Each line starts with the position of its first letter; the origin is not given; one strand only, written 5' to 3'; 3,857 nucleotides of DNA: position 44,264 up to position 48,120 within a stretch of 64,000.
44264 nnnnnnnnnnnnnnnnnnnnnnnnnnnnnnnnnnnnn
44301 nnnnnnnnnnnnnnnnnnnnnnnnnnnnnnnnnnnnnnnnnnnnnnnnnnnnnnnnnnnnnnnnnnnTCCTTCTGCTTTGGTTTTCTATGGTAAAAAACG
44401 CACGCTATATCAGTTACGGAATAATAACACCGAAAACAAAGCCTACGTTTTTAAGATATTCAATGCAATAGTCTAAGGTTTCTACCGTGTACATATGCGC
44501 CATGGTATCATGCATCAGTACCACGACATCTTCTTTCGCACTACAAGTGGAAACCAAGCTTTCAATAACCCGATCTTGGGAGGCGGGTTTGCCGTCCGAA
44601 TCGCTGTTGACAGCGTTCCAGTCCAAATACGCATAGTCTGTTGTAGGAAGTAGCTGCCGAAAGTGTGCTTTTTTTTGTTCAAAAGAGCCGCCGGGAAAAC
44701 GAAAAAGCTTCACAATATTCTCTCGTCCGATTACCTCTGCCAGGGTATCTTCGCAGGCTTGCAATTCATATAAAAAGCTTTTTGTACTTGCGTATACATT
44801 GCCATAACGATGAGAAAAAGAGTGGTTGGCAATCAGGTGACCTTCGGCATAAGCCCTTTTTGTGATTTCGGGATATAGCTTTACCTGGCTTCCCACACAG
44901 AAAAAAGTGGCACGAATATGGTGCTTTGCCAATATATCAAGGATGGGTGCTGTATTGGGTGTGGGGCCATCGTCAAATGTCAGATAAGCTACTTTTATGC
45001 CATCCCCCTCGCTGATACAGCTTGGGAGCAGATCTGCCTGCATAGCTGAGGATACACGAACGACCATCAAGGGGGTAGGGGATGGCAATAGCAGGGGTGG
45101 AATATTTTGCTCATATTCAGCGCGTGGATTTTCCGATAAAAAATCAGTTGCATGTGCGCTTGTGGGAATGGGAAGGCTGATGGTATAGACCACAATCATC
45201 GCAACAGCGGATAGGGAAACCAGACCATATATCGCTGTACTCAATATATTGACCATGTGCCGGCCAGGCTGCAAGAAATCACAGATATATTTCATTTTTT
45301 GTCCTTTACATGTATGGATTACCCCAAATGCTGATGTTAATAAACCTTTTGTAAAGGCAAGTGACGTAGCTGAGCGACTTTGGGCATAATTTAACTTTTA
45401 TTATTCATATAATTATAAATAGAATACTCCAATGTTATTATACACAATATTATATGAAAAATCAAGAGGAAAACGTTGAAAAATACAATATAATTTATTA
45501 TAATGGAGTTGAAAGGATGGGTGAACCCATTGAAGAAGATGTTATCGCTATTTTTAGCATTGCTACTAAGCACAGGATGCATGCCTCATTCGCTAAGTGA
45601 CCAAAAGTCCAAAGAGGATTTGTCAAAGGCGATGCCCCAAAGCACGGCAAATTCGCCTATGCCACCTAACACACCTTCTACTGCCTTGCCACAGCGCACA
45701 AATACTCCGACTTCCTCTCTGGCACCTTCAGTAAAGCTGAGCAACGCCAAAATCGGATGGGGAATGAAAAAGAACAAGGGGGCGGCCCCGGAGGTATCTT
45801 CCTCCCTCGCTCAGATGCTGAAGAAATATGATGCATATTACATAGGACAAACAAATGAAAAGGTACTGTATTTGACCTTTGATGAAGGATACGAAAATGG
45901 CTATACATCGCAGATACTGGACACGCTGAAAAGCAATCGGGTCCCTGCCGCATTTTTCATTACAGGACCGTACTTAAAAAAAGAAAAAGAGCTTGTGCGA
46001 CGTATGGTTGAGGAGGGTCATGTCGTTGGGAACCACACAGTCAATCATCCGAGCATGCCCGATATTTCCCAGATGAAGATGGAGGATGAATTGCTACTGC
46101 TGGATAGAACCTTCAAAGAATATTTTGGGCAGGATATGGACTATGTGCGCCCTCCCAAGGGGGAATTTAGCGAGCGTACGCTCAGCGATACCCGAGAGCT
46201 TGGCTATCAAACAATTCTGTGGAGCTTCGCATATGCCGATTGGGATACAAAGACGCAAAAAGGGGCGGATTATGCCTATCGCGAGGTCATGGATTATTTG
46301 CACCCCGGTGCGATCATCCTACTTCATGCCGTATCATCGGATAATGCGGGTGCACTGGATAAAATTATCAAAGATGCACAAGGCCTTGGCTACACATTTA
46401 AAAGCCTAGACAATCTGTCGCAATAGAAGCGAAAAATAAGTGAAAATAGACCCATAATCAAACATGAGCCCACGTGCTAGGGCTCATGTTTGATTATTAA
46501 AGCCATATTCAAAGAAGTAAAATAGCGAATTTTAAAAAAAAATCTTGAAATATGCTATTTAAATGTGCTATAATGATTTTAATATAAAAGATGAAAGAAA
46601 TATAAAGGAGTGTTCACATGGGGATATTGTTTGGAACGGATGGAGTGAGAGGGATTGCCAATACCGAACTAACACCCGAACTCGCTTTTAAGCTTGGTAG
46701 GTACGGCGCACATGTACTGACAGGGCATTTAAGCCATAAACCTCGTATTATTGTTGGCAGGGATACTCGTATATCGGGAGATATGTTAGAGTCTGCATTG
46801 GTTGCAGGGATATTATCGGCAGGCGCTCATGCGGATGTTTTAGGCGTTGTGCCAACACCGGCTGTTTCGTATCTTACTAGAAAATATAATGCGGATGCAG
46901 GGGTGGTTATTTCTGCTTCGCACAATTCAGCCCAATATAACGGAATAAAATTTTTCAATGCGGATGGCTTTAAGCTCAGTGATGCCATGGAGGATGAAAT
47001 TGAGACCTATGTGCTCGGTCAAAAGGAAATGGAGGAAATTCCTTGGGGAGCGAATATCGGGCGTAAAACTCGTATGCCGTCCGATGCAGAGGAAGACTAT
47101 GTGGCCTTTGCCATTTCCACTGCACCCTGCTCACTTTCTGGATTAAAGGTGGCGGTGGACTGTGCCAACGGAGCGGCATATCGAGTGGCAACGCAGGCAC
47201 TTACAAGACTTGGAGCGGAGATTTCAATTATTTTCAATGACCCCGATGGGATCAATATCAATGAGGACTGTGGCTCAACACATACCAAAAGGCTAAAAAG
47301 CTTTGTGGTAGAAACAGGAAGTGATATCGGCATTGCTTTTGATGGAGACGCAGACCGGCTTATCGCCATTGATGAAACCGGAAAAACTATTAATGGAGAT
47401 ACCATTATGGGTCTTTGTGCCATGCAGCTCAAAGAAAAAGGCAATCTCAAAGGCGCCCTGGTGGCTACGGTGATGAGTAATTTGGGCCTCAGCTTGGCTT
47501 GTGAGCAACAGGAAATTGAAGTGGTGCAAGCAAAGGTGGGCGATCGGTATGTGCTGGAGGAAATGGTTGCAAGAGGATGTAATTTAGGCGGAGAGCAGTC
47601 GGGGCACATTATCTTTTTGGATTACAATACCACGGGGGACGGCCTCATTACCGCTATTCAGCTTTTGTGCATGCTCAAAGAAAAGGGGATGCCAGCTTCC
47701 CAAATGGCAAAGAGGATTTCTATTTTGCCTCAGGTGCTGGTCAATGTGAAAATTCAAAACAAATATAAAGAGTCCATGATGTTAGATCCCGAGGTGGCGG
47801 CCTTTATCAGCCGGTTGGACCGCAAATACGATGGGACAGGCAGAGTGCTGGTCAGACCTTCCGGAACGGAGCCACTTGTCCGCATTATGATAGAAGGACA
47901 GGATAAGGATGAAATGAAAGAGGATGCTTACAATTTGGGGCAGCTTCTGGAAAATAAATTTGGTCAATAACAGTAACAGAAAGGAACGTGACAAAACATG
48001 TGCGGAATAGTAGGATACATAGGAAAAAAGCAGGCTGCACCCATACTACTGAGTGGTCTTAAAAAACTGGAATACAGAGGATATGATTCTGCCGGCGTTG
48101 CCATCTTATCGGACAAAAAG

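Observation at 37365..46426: Co-directional locus: CE4 deacetylase, membrane protein, GH1, giant glycosidase-like protein, divergent from a PdaA-like lipoprotein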

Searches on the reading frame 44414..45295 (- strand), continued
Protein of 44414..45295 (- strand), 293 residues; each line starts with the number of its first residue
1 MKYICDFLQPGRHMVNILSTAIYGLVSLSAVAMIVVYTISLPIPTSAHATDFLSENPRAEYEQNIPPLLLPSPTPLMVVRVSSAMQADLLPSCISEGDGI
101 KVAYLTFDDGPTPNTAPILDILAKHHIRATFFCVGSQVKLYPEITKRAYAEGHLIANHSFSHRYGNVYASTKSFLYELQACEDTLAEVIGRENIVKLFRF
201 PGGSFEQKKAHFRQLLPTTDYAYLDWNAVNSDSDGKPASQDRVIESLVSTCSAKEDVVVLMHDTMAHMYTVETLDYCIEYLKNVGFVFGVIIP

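Call 53: search_protein_families(library=ncbifam, proteins=[L004:6034-6843:-, L006:5923-6771:-, L007:5957-6739:-, L004:7001-7891:+, L006:7001-7897:+, L007:7001-7909:+], max_evalue=1e-20)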
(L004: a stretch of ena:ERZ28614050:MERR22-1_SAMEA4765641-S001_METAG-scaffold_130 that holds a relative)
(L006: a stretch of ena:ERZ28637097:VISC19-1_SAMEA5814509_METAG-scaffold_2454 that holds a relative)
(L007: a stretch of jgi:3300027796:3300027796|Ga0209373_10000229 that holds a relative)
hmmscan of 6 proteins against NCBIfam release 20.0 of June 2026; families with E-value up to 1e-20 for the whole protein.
L004:6034-6843:- (269 aa): 7 families
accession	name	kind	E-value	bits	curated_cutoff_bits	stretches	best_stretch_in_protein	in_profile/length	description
TIGR02884.1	spore_pdaA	equivalog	2.4e-94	315.2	298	1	47-266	2-223/224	delta-lactam-biosynthetic de-N-acetylase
TIGR02764.1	spore_ybaN_pdaB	equivalog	9.8e-47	159.2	237.4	1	82-265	8-189/191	polysaccharide deacetylase family sporulation protein PdaB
NF045821.1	PgAcgDacpgdA1_Bac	equivalog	2.9e-34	118.3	400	1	83-264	91-272/282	peptidoglycan-N-acetylglucosamine deacetylase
NF045820.1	PgAcgDacpgdA_Strep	equivalog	2.3e-33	115.7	800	1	65-265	253-446/463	peptidoglycan-N-acetylglucosamine deacetylase PgdA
TIGR02873.1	spore_ylxY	hypoth_equivalog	1.6e-32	112.9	391.5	1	89-263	94-263/268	probable sporulation protein, polysaccharide deacetylase family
TIGR04243.1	nodulat_NodB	equivalog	7.8e-31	107.1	240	1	80-240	2-159/197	chitooligosaccharide deacetylase NodB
NF045822.1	PgAcgDacpgdA2_Bac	equivalog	2.5e-25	89.3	400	1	72-265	62-260/274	peptidoglycan-N-acetylglucosamine deacetylase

L006:5923-6771:- (282 aa): 7 families
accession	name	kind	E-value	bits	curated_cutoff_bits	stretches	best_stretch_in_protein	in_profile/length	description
TIGR02884.1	spore_pdaA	equivalog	1.7e-94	315.7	298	1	61-281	2-223/224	delta-lactam-biosynthetic de-N-acetylase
TIGR02764.1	spore_ybaN_pdaB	equivalog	1e-42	146.1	237.4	1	91-281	2-190/191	polysaccharide deacetylase family sporulation protein PdaB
TIGR04243.1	nodulat_NodB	equivalog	9.5e-32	110.1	240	1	96-259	3-163/197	chitooligosaccharide deacetylase NodB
TIGR02873.1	spore_ylxY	hypoth_equivalog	1.8e-31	109.4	391.5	1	85-280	75-265/268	probable sporulation protein, polysaccharide deacetylase family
NF045820.1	PgAcgDacpgdA_Strep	equivalog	2e-28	99.4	800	1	90-281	263-447/463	peptidoglycan-N-acetylglucosamine deacetylase PgdA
NF045821.1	PgAcgDacpgdA1_Bac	equivalog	4.1e-28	98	400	1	97-279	90-272/282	peptidoglycan-N-acetylglucosamine deacetylase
NF045822.1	PgAcgDacpgdA2_Bac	equivalog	5.8e-24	84.9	400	1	87-277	63-257/274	peptidoglycan-N-acetylglucosamine deacetylase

L007:5957-6739:- (260 aa): 7 families
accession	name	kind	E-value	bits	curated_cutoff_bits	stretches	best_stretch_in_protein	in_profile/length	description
TIGR02884.1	spore_pdaA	equivalog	1.4e-94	316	298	1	39-260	2-224/224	delta-lactam-biosynthetic de-N-acetylase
TIGR02764.1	spore_ybaN_pdaB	equivalog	1.7e-47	161.7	237.4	1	69-259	2-190/191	polysaccharide deacetylase family sporulation protein PdaB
TIGR02873.1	spore_ylxY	hypoth_equivalog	1.5e-35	122.8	391.5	1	76-259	88-266/268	probable sporulation protein, polysaccharide deacetylase family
NF045821.1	PgAcgDacpgdA1_Bac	equivalog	3.1e-33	114.8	400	1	60-258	75-273/282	peptidoglycan-N-acetylglucosamine deacetylase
TIGR04243.1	nodulat_NodB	equivalog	6.1e-33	114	240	1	73-239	2-165/197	chitooligosaccharide deacetylase NodB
NF045820.1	PgAcgDacpgdA_Strep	equivalog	9.2e-33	113.7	800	1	69-259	264-447/463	peptidoglycan-N-acetylglucosamine deacetylase PgdA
NF045822.1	PgAcgDacpgdA2_Bac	equivalog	3.9e-26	92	400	1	71-256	68-258/274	peptidoglycan-N-acetylglucosamine deacetylase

L004:7001-7891:+ (296 aa): 6 families
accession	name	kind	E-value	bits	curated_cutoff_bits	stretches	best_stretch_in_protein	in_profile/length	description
NF045822.1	PgAcgDacpgdA2_Bac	equivalog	1.5e-37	129.4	400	1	90-293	58-258/274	peptidoglycan-N-acetylglucosamine deacetylase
TIGR02764.1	spore_ybaN_pdaB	equivalog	3.2e-36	124.9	237.4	1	102-293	5-187/191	polysaccharide deacetylase family sporulation protein PdaB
TIGR02884.1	spore_pdaA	equivalog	7.6e-35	120.6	298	1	86-294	20-221/224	delta-lactam-biosynthetic de-N-acetylase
NF045820.1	PgAcgDacpgdA_Strep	equivalog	6.2e-34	117.6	800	1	89-293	254-444/463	peptidoglycan-N-acetylglucosamine deacetylase PgdA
NF045821.1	PgAcgDacpgdA1_Bac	equivalog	4.5e-30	104.5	400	1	91-294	76-272/282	peptidoglycan-N-acetylglucosamine deacetylase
TIGR04243.1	nodulat_NodB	equivalog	2.8e-28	98.7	240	1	105-293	4-196/197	chitooligosaccharide deacetylase NodB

L006:7001-7897:+ (298 aa): 7 families
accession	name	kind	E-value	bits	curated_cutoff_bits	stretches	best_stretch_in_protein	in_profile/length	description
TIGR02764.1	spore_ybaN_pdaB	equivalog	2.4e-38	131.8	237.4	1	97-288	5-187/191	polysaccharide deacetylase family sporulation protein PdaB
NF045822.1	PgAcgDacpgdA2_Bac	equivalog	2.5e-37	128.7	400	1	98-291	70-261/274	peptidoglycan-N-acetylglucosamine deacetylase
TIGR02884.1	spore_pdaA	equivalog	2.7e-33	115.5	298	1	93-288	31-220/224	delta-lactam-biosynthetic de-N-acetylase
NF045820.1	PgAcgDacpgdA_Strep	equivalog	5.7e-33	114.4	800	1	84-288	254-444/463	peptidoglycan-N-acetylglucosamine deacetylase PgdA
NF045821.1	PgAcgDacpgdA1_Bac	equivalog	2.1e-28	99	400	1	101-285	91-268/282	peptidoglycan-N-acetylglucosamine deacetylase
TIGR04243.1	nodulat_NodB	equivalog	1.9e-26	92.8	240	1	97-284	1-192/197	chitooligosaccharide deacetylase NodB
TIGR02873.1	spore_ylxY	hypoth_equivalog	5e-24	85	391.5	1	110-288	98-263/268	probable sporulation protein, polysaccharide deacetylase family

L007:7001-7909:+ (302 aa): 5 families
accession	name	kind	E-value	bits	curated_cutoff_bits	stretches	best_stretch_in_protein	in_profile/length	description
NF045822.1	PgAcgDacpgdA2_Bac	equivalog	1.7e-37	129.3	400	1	98-298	58-256/274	peptidoglycan-N-acetylglucosamine deacetylase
TIGR02764.1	spore_ybaN_pdaB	equivalog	4.9e-33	114.5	237.4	1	108-300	4-187/191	polysaccharide deacetylase family sporulation protein PdaB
NF045820.1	PgAcgDacpgdA_Strep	equivalog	5.4e-29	101.3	800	1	107-299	265-443/463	peptidoglycan-N-acetylglucosamine deacetylase PgdA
TIGR02884.1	spore_pdaA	equivalog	2.8e-26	92.6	298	1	84-299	13-219/224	delta-lactam-biosynthetic de-N-acetylase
NF045821.1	PgAcgDacpgdA1_Bac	equivalog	2.8e-21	75.6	400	1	111-297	89-268/282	peptidoglycan-N-acetylglucosamine deacetylase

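Call 63: find_encoding_contigs(protein=P0053, flank=5000, max_places=1)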
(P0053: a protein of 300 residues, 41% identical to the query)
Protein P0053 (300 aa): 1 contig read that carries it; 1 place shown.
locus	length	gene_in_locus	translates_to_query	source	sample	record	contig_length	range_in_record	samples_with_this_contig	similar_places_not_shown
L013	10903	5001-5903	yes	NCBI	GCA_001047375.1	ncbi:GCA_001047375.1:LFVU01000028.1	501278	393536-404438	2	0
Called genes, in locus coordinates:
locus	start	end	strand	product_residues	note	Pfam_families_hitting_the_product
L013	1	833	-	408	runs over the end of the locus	PF02274:ADI, PF19420:DDAH_eukar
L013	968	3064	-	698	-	PF13426:PAS_9 (weak), PF00512:HisKA, PF02518:HATPase_c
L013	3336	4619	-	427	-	PF01979:Amidohydro_1, PF07969:Amidohydro_3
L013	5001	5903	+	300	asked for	PF01522:Polysacc_deac_1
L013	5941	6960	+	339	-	PF03816:LytR_cpsA_psr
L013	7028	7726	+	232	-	PF00072:Response_reg, PF00486:Trans_reg_C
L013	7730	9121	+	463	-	PF00672:HAMP (weak), PF00512:HisKA, PF02518:HATPase_c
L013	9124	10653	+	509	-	-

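Call 64: find_encoding_contigs(protein=P0031, flank=5000, max_places=1)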
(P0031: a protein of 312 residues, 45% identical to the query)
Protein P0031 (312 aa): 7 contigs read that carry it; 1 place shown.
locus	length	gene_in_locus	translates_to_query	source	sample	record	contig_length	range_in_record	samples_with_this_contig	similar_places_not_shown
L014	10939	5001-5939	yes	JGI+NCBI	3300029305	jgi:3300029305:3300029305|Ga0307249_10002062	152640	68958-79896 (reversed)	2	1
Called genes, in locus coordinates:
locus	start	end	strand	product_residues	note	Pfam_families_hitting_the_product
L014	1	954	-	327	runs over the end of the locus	PF01436:NHL (faint), PF08450:SGL (weak)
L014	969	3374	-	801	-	PF00239:Resolvase, PF07508:Recombinase, PF13408:Zn_ribbon_recom, PF00370:FGGY_N, PF02782:FGGY_C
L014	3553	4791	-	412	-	PF13180:PDZ_2 (weak), PF05580:Peptidase_S55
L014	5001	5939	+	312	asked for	PF01522:Polysacc_deac_1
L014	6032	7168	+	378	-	PF07833:Cu_amine_oxidN1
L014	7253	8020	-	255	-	PF02311:AraC_binding (weak), PF07883:Cupin_2 (weak), PF12833:HTH_18, PF00165:HTH_AraC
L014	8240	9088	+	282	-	PF13353:Fer4_12, PF04055:Radical_SAM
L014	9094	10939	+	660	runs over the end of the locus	PF02901:PFL-like, PF01228:Gly_radical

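Call 86: find_encoding_contigs(protein=P0007, flank=8000, max_places=2)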
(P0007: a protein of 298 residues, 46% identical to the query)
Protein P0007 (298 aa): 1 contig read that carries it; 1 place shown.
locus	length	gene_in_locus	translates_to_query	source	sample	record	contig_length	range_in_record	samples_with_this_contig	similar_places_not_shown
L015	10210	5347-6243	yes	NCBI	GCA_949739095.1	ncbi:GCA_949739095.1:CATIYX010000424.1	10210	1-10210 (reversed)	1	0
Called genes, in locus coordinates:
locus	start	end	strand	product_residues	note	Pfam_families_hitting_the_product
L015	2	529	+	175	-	?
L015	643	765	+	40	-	-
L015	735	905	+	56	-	-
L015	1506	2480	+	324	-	PF02275:CBAH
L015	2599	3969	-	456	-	PF02878:PGM_PMM_I, PF02879:PGM_PMM_II, PF02880:PGM_PMM_III, PF00408:PGM_PMM_IV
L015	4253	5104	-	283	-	PF01522:Polysacc_deac_1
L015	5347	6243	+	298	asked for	PF01522:Polysacc_deac_1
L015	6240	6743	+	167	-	PF02224:Cytidylate_kin (faint), PF13238:AAA_18 (weak), PF13671:AAA_33 (faint), PF01202:SKI, PF13207:AAA_17 (weak)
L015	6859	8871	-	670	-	PF01926:MMR_HSR1, PF02421:FeoB_N, PF09439:SRPRB (weak), PF17910:FeoB_Cyto, PF07670:Gate, PF07664:FeoB_C, PF07670:Gate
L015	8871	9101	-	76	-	PF04023:FeoA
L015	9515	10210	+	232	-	?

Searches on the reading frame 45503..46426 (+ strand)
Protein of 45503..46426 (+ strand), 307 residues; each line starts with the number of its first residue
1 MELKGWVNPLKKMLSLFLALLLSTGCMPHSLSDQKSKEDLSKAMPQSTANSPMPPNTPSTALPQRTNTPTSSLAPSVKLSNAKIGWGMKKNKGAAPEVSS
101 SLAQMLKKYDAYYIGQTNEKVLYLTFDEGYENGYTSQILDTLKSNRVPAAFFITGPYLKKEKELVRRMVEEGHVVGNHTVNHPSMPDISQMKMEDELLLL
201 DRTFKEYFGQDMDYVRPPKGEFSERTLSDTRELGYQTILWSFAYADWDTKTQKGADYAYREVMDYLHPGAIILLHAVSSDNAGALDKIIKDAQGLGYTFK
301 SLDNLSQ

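Call 3: search_protein_families(library=pfam, proteins=[window:45503-46426:+], max_evalue=0.01)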
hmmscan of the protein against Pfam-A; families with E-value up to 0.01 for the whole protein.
window:45503-46426:+ (307 aa): 1 family
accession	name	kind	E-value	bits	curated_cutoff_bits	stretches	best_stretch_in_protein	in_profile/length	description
PF01522.26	Polysacc_deac_1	-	1.4e-36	125.6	23.1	1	116-237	3-123/124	Polysaccharide deacetylase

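Call 4: search_protein_families(library=ncbifam, proteins=[window:45503-46426:+], max_evalue=0.01)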
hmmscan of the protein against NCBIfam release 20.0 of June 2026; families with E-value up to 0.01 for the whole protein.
window:45503-46426:+ (307 aa): 9 families
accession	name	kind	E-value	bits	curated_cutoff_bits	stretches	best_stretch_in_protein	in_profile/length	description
TIGR02884.1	spore_pdaA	equivalog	4.1e-94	314.4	298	1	86-305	2-223/224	delta-lactam-biosynthetic de-N-acetylase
TIGR02764.1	spore_ybaN_pdaB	equivalog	2.6e-44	151.3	237.4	1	116-305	2-190/191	polysaccharide deacetylase family sporulation protein PdaB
NF045821.1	PgAcgDacpgdA1_Bac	equivalog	2.1e-34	118.7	400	1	105-304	73-273/282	peptidoglycan-N-acetylglucosamine deacetylase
TIGR02873.1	spore_ylxY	hypoth_equivalog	1.4e-33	116.3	391.5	1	110-305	75-266/268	probable sporulation protein, polysaccharide deacetylase family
TIGR04243.1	nodulat_NodB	equivalog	5.6e-32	110.8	240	1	121-279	3-159/197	chitooligosaccharide deacetylase NodB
NF045820.1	PgAcgDacpgdA_Strep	equivalog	1.3e-27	96.7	800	1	109-305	258-447/463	peptidoglycan-N-acetylglucosamine deacetylase PgdA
NF045822.1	PgAcgDacpgdA2_Bac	equivalog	2.2e-23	83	400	1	103-304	54-260/274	peptidoglycan-N-acetylglucosamine deacetylase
TIGR03006.1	pepcterm_polyde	equivalog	9.8e-07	28.2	276.2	1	135-216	36-117/272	XrtA system polysaccharide deacetylase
TIGR03938.2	deacetyl_PgaB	equivalog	0.0074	14.6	321.9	0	119-162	63-105/621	poly-beta-1,6-N-acetyl-D-glucosamine N-deacetylase PgaB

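Call 23: find_related_loci(query=window:45503-46426:+, collection=genome_contigs, flank=10000)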
Query window:45503-46426:+ (307 aa) in genome_contigs; peptide patterns used: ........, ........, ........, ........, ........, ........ (x = any residue, [..] = any of these).
97 stretches matched a pattern; 1 encode a relative of the query (tblastn E <= 1e-3); 1 distinct loci.
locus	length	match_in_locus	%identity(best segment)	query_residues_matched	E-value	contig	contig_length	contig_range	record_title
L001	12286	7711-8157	28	122-246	4e-12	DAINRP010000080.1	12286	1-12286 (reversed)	MAG TPA_asm: Gemmatimonadales bacterium isolate CTOTU26091 NODE_2709_length_12286_cov_5.608209, whole genome shotgun seq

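Call 77: list_cluster_members(proteins=[window:45530-46423:+, window:45521-46423:+, window:45539-46423:+, window:45509-46423:+])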
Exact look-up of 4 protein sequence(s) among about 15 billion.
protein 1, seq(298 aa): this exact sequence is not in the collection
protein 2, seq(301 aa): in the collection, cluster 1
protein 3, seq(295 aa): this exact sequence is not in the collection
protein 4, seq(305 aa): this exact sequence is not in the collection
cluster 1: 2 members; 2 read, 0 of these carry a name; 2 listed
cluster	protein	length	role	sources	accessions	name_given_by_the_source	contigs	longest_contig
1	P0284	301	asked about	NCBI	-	-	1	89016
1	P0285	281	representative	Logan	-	-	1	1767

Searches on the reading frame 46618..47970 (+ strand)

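Call 3: search_protein_families(library=pfam, proteins=[window:46618-47970:+], max_evalue=0.01)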
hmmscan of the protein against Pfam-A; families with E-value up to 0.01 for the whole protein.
window:46618-47970:+ (450 aa): 4 families
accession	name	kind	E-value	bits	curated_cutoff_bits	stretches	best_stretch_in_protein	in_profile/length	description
PF02878.22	PGM_PMM_I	-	3e-45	153.7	22.5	1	3-134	2-133/138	Phosphoglucomutase/phosphomannomutase, alpha/beta/alpha domain I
PF02880.22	PGM_PMM_III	-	2.6e-35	121.4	20.7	1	259-365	1-109/115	Phosphoglucomutase/phosphomannomutase, alpha/beta/alpha domain III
PF00408.26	PGM_PMM_IV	-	3.2e-16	59.6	23.1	1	374-435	1-60/68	Phosphoglucomutase/phosphomannomutase, C-terminal domain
PF02879.22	PGM_PMM_II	-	2.8e-14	53.9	29.3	1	165-255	7-103/103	Phosphoglucomutase/phosphomannomutase, alpha/beta/alpha domain II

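Call 4: search_protein_families(library=ncbifam, proteins=[window:46618-47970:+], max_evalue=0.01)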
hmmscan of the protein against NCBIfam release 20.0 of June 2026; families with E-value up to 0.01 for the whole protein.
window:46618-47970:+ (450 aa): 7 families
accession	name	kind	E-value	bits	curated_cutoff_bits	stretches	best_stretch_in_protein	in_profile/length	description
TIGR01455.1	glmM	equivalog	1.1e-170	568.1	447.55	1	5-442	1-438/442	phosphoglucosamine mutase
TIGR03990.1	Arch_GlmM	equivalog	7.6e-103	344.7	439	1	4-436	3-436/444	phosphoglucosamine mutase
NF007088.0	PRK09542.1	equivalog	8e-51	173.4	618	1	9-435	16-444/456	phosphomannomutase/phosphoglucomutase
NF046027.1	PhglucPhmanMutPgmG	equivalog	8.5e-47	159.8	600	1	10-368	15-366/460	phosphoglucomutase/phosphomannomutase PgmG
NF011943.0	PRK15414.1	subfamily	2.7e-31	109.1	801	1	8-444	10-454/456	phosphomannomutase CpsG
NF005737.0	PRK07564.1-1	equivalog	1e-09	37.6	378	1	75-128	87-143/543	alpha-D-glucose phosphate-specific phosphoglucomutase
TIGR01132.1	pgm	equivalog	5e-06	25.2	778.05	1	44-339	81-405/546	phosphoglucomutase (alpha-D-glucose-1,6-bisphosphate-dependent)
